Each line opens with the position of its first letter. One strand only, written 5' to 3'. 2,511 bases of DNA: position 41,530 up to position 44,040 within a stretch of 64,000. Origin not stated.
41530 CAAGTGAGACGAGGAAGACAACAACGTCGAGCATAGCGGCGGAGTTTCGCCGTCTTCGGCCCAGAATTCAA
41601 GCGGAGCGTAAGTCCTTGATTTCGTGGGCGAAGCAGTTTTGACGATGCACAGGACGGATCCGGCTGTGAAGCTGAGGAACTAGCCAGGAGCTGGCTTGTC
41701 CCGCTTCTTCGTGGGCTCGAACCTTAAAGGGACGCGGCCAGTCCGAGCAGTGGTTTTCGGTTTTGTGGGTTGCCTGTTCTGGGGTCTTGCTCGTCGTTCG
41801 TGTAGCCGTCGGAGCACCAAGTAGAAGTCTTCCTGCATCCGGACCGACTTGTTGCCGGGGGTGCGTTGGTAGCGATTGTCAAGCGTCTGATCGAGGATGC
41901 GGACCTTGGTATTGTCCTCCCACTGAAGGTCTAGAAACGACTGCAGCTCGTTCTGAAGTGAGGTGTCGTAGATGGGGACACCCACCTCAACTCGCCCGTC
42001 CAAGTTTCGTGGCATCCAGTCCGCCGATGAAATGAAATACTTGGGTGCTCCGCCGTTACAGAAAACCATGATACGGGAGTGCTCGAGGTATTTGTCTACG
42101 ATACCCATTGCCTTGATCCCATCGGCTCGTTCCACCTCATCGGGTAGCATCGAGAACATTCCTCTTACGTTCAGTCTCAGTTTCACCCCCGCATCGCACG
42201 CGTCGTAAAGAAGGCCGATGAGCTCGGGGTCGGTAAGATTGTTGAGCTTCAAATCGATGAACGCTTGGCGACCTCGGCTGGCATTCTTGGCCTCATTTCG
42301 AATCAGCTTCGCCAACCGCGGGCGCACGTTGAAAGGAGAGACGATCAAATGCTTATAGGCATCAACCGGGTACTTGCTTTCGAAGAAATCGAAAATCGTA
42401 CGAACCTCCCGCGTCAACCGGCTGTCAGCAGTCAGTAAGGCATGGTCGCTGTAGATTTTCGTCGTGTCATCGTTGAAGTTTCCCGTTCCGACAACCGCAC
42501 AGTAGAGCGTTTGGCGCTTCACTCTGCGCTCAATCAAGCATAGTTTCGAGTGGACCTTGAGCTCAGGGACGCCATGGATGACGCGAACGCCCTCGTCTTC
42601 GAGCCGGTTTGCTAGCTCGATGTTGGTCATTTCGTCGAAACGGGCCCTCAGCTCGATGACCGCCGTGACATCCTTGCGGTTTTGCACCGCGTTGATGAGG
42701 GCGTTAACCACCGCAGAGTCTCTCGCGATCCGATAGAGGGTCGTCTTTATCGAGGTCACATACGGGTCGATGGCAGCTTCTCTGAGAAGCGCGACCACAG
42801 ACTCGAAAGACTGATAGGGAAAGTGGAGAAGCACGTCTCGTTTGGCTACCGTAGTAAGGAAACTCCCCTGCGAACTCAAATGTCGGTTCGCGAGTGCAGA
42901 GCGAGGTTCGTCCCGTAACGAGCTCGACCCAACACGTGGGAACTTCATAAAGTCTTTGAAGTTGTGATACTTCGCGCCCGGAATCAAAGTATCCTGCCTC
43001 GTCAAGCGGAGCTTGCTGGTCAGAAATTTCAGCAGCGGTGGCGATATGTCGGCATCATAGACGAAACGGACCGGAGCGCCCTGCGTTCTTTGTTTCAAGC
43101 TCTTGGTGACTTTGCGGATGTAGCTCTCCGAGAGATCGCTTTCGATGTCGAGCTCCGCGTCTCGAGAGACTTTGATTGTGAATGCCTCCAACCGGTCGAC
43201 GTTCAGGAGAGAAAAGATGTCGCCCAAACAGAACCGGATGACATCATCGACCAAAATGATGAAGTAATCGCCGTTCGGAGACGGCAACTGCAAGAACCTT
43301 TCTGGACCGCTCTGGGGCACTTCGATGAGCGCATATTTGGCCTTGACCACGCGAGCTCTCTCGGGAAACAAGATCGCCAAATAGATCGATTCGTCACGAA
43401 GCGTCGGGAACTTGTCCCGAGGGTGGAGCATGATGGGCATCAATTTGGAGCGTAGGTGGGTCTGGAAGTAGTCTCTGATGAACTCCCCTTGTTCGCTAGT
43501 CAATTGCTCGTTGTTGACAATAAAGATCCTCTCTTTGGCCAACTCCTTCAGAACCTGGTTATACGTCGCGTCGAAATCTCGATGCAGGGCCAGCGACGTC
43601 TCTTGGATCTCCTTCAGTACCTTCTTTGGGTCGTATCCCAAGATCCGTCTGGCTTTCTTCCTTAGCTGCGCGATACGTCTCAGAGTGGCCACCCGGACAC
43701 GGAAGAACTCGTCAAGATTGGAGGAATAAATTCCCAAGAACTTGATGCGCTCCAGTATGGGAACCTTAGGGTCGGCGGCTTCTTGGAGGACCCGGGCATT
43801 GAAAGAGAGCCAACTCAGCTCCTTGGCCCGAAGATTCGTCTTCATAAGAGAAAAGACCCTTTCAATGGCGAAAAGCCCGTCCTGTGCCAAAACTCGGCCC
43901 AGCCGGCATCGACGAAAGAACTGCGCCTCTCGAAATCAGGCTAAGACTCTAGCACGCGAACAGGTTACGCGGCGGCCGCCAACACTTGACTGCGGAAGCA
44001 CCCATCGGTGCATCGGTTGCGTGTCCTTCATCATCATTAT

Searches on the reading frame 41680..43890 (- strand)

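Call 77: search_protein_families(library=padloc, proteins=[window:41680-43890:-], max_evalue=0.00001)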
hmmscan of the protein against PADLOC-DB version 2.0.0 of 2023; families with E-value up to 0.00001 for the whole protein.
window:41680-43890:- (736 aa): 0 families

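Call 78: search_protein_families(library=pfam, proteins=[window:41680-43890:-], max_evalue=0.00001)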
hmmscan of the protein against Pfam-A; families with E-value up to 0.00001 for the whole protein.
window:41680-43890:- (736 aa): 5 families
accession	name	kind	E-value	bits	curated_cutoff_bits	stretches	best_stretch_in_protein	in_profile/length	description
PF17941.7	PP_kinase_C_1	-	7.4e-64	214.8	25.7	1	345-506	3-164/167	Polyphosphate kinase C-terminal domain 1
PF13090.12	PP_kinase_C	-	2.5e-55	187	25.8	1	515-686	1-172/172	Polyphosphate kinase C-terminal domain 2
PF02503.22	PP_kinase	-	5.2e-46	157.1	31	1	133-317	1-183/183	Polyphosphate kinase middle domain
PF13089.11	PP_kinase_N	-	2.9e-33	114.8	23.8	1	23-125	4-107/107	Polyphosphate kinase N-terminal domain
PF13091.12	PLDc_2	-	1.3e-09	38.4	27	0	380-501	11-129/132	PLD-like domain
